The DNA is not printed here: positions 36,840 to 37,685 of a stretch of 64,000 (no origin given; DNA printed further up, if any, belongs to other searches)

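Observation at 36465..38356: DUF4062 (TIR-like) protein with an unassignable C-terminal domain, apparently co-transcribed with an intact IMPase-family phosphatase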

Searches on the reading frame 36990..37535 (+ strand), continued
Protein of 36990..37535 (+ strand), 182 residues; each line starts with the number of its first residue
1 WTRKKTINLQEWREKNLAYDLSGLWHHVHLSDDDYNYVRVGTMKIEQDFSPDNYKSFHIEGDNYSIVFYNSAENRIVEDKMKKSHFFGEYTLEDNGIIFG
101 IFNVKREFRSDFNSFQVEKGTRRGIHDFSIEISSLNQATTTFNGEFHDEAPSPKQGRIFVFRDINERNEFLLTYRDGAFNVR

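Call 88: search_protein_families(library=ncbifam, proteins=[L057:3217-3984:+, L055:4838-5350:+, L054:3576-4001:+, L055:3178-3993:+, L057:4923-5741:+, L059:498-1319:+], max_evalue=0.001)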
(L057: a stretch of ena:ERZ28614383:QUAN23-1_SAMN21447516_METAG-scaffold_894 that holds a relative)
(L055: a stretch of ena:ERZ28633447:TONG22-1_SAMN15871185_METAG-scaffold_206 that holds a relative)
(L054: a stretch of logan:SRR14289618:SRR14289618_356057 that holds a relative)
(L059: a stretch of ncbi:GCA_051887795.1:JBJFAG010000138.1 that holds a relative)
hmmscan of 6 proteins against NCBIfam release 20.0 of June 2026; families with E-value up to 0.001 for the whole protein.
L057:3217-3984:+ (256 aa): 11 families
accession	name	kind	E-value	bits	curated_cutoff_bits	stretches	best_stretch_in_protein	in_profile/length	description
NF004086.0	PRK05588.1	equivalog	3.3e-28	99.4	321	1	5-240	3-240/255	histidinol phosphate phosphatase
TIGR01856.1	hisJ_fam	subfamily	5e-27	95.2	90.2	1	5-224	2-242/252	histidinol-phosphatase HisJ family protein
NF005596.0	PRK07328.1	subfamily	1.8e-20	73.5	202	1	4-240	4-251/269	histidinol-phosphatase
NF005597.0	PRK07329.1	equivalog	2.9e-19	69.6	303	1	1-234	1-235/257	hypothetical protein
NF005996.1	PRK08123.1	equivalog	1.1e-13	51.1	133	1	5-231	2-260/262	histidinol-phosphatase HisJ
NF004981.0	PRK06361.1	equivalog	8.1e-07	28.6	117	1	4-94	2-82/217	histidinol phosphate phosphatase domain-containing protein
NF006702.0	PRK09248.1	domain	3.7e-06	26.6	264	0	138-236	121-213/246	PHP domain-containing protein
NF038032.1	CehA_McbA_metalo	domain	2.4e-05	23.9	80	1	2-44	3-44/315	CehA/McbA family metallohydrolase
NF005235.0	PRK06740.1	equivalog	3.2e-05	23.6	442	1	95-235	163-309/335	histidinol phosphate phosphatase domain-containing protein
NF041577.1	nside_bi_sphtase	equivalog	4e-05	22.9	400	1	1-43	1-42/276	3',5'-nucleoside bisphosphate phosphatase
NF006375.0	PRK08609.1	equivalog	8.8e-05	21.3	426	1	3-107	336-438/571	DNA polymerase/3'-5' exonuclease PolX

L055:4838-5350:+ (171 aa): 15 families
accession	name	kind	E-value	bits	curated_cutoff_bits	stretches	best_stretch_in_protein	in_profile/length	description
NF011922.0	PRK15393.1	equivalog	1.7e-18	66.9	152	1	3-155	11-156/182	NUDIX hydrolase YfcD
NF002995.0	PRK03759.1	equivalog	2.8e-18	66.2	127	1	3-151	7-157/185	isopentenyl-diphosphate Delta-isomerase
TIGR02150.1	IPP_isom_1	equivalog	3.3e-14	53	105.8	1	8-149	4-145/159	isopentenyl-diphosphate delta-isomerase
NF006530.0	PRK08999.1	equivalog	4.8e-10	39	245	1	39-93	13-65/315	Nudix family hydrolase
NF041652.1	Nud_hyd_Dein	equivalog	1.2e-09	38.6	200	1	46-149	28-132/152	Nudix hydrolase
NF041653.1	Nud_hyd_Meth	equivalog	1.4e-08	34.8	300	1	8-151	5-145/170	Nudix hydrolase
NF001938.0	PRK00714.1-5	equivalog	5.4e-08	32.4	116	1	30-91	11-75/172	RNA pyrophosphohydrolase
TIGR00586.1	mutt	equivalog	1.6e-06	28.1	97.9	1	40-92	13-63/129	8-oxo-dGTP diphosphatase MutT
NF007834.0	PRK10546.1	equivalog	8.3e-06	25.7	156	1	42-97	13-66/135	pyrimidine (deoxy)nucleoside triphosphate diphosphatase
NF008044.0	PRK10776.1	equivalog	1.7e-05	24.7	148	1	41-92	13-62/130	8-oxo-dGTP diphosphatase MutT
NF012016.0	PRK15472.1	equivalog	5.7e-05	22.8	95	1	41-93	12-63/141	nucleoside triphosphatase NudI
NF006961.0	PRK09438.1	equivalog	0.00018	21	103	0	46-94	22-65/151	dihydroneopterin triphosphate diphosphatase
NF001936.0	PRK00714.1-3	equivalog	0.00058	19.8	118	1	57-90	32-64/155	RNA pyrophosphohydrolase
NF003786.0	PRK05379.1-2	equivalog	0.00083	18.6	397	0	46-91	232-273/354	bifunctional nicotinamide-nucleotide adenylyltransferase/Nudix hydroxylase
NF003787.0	PRK05379.1-4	equivalog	0.00083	18.4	449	0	46-95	222-267/346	bifunctional nicotinamide-nucleotide adenylyltransferase/Nudix hydroxylase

L054:3576-4001:+ (142 aa): 0 families

L055:3178-3993:+ (272 aa): 7 families
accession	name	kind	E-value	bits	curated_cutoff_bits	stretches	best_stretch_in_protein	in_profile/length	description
NF008027.1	PRK10757.1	equivalog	4e-34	117.7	332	1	25-264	30-254/267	inositol-1-monophosphatase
TIGR02067.1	his_9_HisN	equivalog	1.8e-30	106.3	275.15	1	18-268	20-251/252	histidinol-phosphatase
NF009321.0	PRK12676.1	equivalog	5.3e-24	84.7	264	1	68-264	79-258/264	bifunctional fructose-bisphosphatase/inositol-phosphate phosphatase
TIGR01331.1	bisphos_cysQ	equivalog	1.6e-20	73.8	228.8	1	5-246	4-233/250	3'(2'),5'-bisphosphate nucleotidase CysQ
NF008182.0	PRK10931.1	equivalog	2.5e-13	49.7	379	1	4-125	3-131/246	3'(2'),5'-bisphosphate nucleotidase CysQ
NF010678.0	PRK14076.1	equivalog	2.9e-12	46.3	493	1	71-270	81-285/570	bifunctional NADP phosphatase/NAD kinase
TIGR01330.1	bisphos_HAL2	equivalog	8.1e-09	34.8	267.05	0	72-112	135-174/359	3'(2'),5'-bisphosphate nucleotidase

L057:4923-5741:+ (273 aa): 8 families
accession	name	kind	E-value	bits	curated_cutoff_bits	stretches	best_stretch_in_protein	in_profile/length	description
NF008027.1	PRK10757.1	equivalog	3.3e-39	134.4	332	1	10-255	4-248/267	inositol-1-monophosphatase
TIGR02067.1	his_9_HisN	equivalog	2e-35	122.5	275.15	1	14-263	5-249/252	histidinol-phosphatase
NF009321.0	PRK12676.1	equivalog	5.6e-29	101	264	1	37-245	36-237/264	bifunctional fructose-bisphosphatase/inositol-phosphate phosphatase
TIGR01331.1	bisphos_cysQ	equivalog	1.6e-28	100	228.8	1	10-245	1-235/250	3'(2'),5'-bisphosphate nucleotidase CysQ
NF010678.0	PRK14076.1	equivalog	6.9e-16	58.2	493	1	52-244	49-258/570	bifunctional NADP phosphatase/NAD kinase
NF008182.0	PRK10931.1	equivalog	2.6e-15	56.2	379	1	10-250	1-236/246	3'(2'),5'-bisphosphate nucleotidase CysQ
TIGR01330.1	bisphos_HAL2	equivalog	1.7e-07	30.4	267.05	0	86-128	135-176/359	3'(2'),5'-bisphosphate nucleotidase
NF006780.0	PRK09293.1-4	equivalog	0.00034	19.7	358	1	24-102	42-120/343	class 1 fructose-bisphosphatase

L059:498-1319:+ (274 aa): 7 families
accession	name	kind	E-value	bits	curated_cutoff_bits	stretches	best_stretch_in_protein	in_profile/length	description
NF008027.1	PRK10757.1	equivalog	6.3e-37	127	332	1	25-269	30-258/267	inositol-1-monophosphatase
TIGR02067.1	his_9_HisN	equivalog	2e-30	106.1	275.15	1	22-268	23-251/252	histidinol-phosphatase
NF009321.0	PRK12676.1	equivalog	1.5e-24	86.5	264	1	26-268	35-262/264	bifunctional fructose-bisphosphatase/inositol-phosphate phosphatase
TIGR01331.1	bisphos_cysQ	equivalog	3.5e-23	82.5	228.8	1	25-247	25-234/250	3'(2'),5'-bisphosphate nucleotidase CysQ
NF008182.0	PRK10931.1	equivalog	1.4e-13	50.5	379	1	24-125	26-131/246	3'(2'),5'-bisphosphate nucleotidase CysQ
NF010678.0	PRK14076.1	equivalog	4.1e-13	49.1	493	1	56-271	62-286/570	bifunctional NADP phosphatase/NAD kinase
TIGR01330.1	bisphos_HAL2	equivalog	3.2e-08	32.8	267.05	0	74-109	137-171/359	3'(2'),5'-bisphosphate nucleotidase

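Call 100: list_cluster_members(proteins=[P0283, P0287, P0290, P0291, P0294, P0295, P0297, P0306, P0278, P0316])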
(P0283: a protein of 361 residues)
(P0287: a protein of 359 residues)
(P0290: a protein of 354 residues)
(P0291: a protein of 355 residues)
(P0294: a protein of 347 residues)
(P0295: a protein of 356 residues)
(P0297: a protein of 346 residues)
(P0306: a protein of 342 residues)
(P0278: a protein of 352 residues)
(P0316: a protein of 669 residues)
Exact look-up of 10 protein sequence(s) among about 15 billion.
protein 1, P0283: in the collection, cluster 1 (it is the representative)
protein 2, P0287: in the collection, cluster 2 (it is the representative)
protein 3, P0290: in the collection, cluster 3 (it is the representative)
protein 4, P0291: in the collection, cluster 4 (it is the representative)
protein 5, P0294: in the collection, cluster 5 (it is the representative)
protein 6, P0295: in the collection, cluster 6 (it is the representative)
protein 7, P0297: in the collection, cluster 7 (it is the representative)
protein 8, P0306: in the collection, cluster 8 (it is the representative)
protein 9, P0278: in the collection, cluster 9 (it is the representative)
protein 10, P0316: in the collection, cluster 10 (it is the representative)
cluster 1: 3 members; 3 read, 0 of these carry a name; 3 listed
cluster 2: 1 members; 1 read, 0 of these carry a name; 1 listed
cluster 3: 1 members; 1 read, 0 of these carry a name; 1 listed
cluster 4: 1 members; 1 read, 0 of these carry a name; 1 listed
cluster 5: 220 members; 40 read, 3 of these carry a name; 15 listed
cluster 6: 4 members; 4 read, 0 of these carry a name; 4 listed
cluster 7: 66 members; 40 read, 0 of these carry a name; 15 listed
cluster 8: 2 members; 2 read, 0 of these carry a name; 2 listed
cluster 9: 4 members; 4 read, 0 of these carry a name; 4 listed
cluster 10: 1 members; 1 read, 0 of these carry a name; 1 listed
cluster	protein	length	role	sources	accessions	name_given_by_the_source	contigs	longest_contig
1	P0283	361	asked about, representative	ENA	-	-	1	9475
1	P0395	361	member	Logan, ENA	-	-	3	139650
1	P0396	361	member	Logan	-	-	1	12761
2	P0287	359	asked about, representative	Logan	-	-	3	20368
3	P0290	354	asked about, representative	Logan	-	-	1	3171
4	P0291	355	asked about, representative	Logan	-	-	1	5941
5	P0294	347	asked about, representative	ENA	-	-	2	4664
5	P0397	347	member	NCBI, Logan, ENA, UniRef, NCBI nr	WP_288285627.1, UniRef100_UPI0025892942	DUF4062 domain-containing protein [uncultured Senegalimassilia sp.] | DUF4062 domain-containing protein n=1 Tax=uncultured Senegalimassilia sp. TaxID=1714350 ...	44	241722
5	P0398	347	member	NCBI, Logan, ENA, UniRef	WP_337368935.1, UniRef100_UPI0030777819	DUF4062 domain-containing protein [Senegalimassilia faecalis] | DUF4062 domain-containing protein n=1 Tax=Senegalimassilia faecalis TaxID=2509433 ...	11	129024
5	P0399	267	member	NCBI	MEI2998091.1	MAG: DUF4062 domain-containing protein [Senegalimassilia faecalis]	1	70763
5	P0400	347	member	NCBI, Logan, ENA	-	-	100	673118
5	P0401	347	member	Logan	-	-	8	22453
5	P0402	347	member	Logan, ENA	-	-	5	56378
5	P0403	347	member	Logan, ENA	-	-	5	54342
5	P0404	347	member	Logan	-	-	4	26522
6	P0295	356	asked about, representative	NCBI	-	-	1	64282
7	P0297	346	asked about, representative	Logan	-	-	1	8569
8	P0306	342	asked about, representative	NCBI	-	-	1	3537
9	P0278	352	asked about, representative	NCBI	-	-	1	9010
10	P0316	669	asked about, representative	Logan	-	-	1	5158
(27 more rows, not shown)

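Call 101: find_encoding_contigs(protein=P0400, flank=6000, max_places=3)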
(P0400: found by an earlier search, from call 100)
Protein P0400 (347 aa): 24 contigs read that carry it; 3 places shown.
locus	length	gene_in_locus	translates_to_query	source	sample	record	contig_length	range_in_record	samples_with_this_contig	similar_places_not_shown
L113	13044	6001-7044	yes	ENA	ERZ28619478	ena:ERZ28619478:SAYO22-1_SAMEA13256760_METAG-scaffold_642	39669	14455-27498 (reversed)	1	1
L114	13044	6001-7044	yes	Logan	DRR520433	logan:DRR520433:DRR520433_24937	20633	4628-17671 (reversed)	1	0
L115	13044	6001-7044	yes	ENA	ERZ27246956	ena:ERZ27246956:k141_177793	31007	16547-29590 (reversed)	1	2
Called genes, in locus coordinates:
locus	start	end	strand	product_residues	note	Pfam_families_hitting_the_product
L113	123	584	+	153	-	PF15891:Nuc_deoxyri_tr2 (weak)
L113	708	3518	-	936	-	PF13401:AAA_22 (faint), PF00004:AAA, PF07728:AAA_5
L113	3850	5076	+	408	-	PF00691:OmpA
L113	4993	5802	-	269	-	-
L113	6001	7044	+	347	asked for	PF13271:DUF4062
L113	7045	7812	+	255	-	PF00459:Inositol_P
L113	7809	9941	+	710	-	-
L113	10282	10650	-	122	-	-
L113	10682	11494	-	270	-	PF15644:Gln_amidase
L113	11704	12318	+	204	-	-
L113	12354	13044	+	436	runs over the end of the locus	PF01935:DUF87 (weak), PF13401:AAA_22 (faint)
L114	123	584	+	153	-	PF15891:Nuc_deoxyri_tr2 (weak)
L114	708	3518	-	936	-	PF13401:AAA_22 (faint), PF00004:AAA, PF07728:AAA_5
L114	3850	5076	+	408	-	PF00691:OmpA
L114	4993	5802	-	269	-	-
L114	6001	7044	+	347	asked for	PF13271:DUF4062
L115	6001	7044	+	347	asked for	PF13271:DUF4062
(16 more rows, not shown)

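Call 102: search_protein_families(library=padloc, proteins=[L113:123-581:+, L113:711-3518:-, L113:3850-5073:+, L113:4996-5802:-, L113:7809-9938:+, L113:10285-10650:-, L113:10685-11494:-, L113:11704-12315:+], max_evalue=0.001)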
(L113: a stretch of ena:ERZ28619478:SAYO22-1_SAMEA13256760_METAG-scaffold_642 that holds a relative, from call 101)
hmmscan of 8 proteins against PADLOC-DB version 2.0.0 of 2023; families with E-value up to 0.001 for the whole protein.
L113:123-581:+ (153 aa): 0 families

L113:711-3518:- (936 aa): 4 families
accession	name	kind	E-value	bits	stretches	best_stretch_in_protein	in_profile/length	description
PDLC03838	DolB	-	1.3e-06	26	1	530-645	163-277/375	-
PDLC04140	mad8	-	0.00011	19.8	1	528-560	22-54/314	mads_8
PDLC04606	PDC-M37B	-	0.00017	18.9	0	536-645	177-293/390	-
PDLC04232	IetA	-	0.00026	18.5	1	535-606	118-185/330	-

L113:3850-5073:+ (408 aa): 2 families
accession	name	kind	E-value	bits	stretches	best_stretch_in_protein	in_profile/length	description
PDLC00651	ZorB3|ZorB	-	3.2e-05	21.6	1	327-402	129-199/215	MotB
PDLC00609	ZorB1|ZorB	-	9.3e-05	20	1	323-405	128-214/232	MotB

L113:4996-5802:- (269 aa): 0 families

L113:7809-9938:+ (710 aa): 0 families

L113:10285-10650:- (122 aa): 0 families

L113:10685-11494:- (270 aa): 0 families

L113:11704-12315:+ (204 aa): 0 families

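Call 111: fold_search(model_id=the predicted structure, library=viral)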
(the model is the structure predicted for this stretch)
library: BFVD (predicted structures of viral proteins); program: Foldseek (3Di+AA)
matches with E <= 10: 675; with E <= 0.001: 1
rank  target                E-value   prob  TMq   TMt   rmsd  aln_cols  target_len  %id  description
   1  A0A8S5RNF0            2.8e-05  1.00  0.54  0.45   4.9       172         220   14  SMODS-associating 2TM beta-strand rich effector domain-containing protein [virus sp. ctBS918]
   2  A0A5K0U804            3.5e-03  0.93  0.34  0.20  14.8       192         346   11  Lipocalin/cytosolic fatty-acid binding domain-containing protein [Yasminevirus sp. GU-2018]
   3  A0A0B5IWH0            6.8e-03  0.99  0.43  0.29   7.9       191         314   12  Uncharacterized protein [Pandoravirus inopinatum]
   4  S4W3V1                1.1e-02  0.99  0.45  0.33   7.9       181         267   10  Uncharacterized protein [Pandoravirus salinus]
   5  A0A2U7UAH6            1.8e-02  0.97  0.42  0.33   6.0       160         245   14  Uncharacterized protein [Pandoravirus quercus]
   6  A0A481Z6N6            2.1e-02  0.98  0.43  0.40   8.0       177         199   11  Transmembrane protein [Pithovirus LCPAC202]
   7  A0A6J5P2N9            2.9e-02  0.66  0.34  0.16  10.1       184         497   10  Uncharacterized protein [uncultured Caudovirales phage]
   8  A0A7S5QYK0            3.5e-02  0.80  0.35  0.41  13.3       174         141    9  (no name in the UniProt tables at hand)
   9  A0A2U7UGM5            4.9e-02  0.94  0.42  0.30   6.3       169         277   11  Uncharacterized protein [Pandoravirus macleodensis]
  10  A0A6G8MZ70            5.2e-02  0.72  0.34  0.31   9.6       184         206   10  Uncharacterized protein [Cedratvirus kamchatka]
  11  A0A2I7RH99            5.5e-02  0.14  0.16  0.05  16.4       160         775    8  (no name in the UniProt tables at hand)
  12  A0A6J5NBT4            5.5e-02  0.08  0.15  0.16  16.5       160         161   12  Uncharacterized protein [uncultured Caudovirales phage]
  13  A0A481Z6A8            6.1e-02  0.89  0.37  0.45   6.8       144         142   12  Uncharacterized protein [Pithovirus LCPAC302]
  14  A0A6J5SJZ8            6.1e-02  0.89  0.37  0.38   6.6       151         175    9  Outer membrane protein beta-barrel [uncultured Caudovirales phage]
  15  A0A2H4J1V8            6.8e-02  0.20  0.22  0.14  17.4       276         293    6  Uncharacterized protein [uncultured Caudovirales phage]
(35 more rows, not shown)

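Call 112: search_protein_families(library=pfam, proteins=[L113:7809-9938:+, L054:3576-4001:+], max_evalue=0.001)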
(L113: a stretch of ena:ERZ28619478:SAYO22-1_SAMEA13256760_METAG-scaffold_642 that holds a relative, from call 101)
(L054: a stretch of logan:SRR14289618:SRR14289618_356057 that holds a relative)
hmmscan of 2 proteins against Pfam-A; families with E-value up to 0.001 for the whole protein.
L113:7809-9938:+ (710 aa): 0 families

L054:3576-4001:+ (142 aa): 0 families

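Call 113: search_dna_similar(query=P0282, collection=phages, mode=protein, max_evalue=1, max_rows=20)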
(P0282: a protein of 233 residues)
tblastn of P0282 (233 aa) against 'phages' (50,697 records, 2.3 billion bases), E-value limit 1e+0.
No match.

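Call 114: search_dna_similar(query=window:36999-37535:+, collection=phages, mode=protein, max_evalue=1, max_rows=20)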
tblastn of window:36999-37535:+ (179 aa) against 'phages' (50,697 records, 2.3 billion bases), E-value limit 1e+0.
No match.

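Call 116: search_protein_families(library=pfam, alignment_id=A3, max_evalue=10)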
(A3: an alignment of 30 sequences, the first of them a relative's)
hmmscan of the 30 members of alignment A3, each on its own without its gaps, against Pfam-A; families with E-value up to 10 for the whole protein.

A. member 1, P0280 (240 aa): 0 families

B. families by the number of members that match (of 30 scanned): 41 families (the first 25 are shown)
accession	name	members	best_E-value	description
PF04020.18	Phage_holin_4_2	2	0.0064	Mycobacterial 4 TMS phage holin, superfamily IV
PF06541.16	ABC_trans_CmpB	1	0.00092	Putative ABC-transporter type IV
PF04423.19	Rad50_zn_hook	1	0.0016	Rad50 zinc hook motif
PF08468.16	MTS_N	1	0.0019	Methyltransferase small domain N-terminal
PF24632.1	DUF7629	1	0.003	Domain of unknown function (DUF7629)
PF06837.17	Fijivirus_P9-2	1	0.0053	Fijivirus P9-2 protein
PF25425.1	YfjL_N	1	0.0079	YfjL-like, N-terminal domain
PF23471.1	Cap15_TM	1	0.016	Cap15, TM helices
PF08285.16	DPM3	1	0.018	Dolichol-phosphate mannosyltransferase subunit 3 (DPM3)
PF11009.14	BrxC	1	0.025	Monothiol bacilliredoxin BrxC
PF07857.17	TMEM144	1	0.045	Transmembrane family, TMEM144 of transporters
PF16491.10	Peptidase_M48_N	1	0.062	CAAX prenyl protease N-terminal, five membrane helices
PF14238.11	DUF4340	1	0.075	Domain of unknown function (DUF4340)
PF20096.4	DUF6486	1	0.075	Family of unknown function (DUF6486)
PF24888.1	DUF7741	1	0.084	Domain of unknown function (DUF7741)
PF18153.7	Cap15_CD_rec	1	0.12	Cap15, cyclic dinucleotide receptor domain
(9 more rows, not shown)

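Call 117: search_solved_structures(query=A3, max_evalue=10)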
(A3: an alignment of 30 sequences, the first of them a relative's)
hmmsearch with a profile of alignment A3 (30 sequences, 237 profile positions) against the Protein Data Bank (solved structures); distinct sequences matched with E-value up to 10: 0.
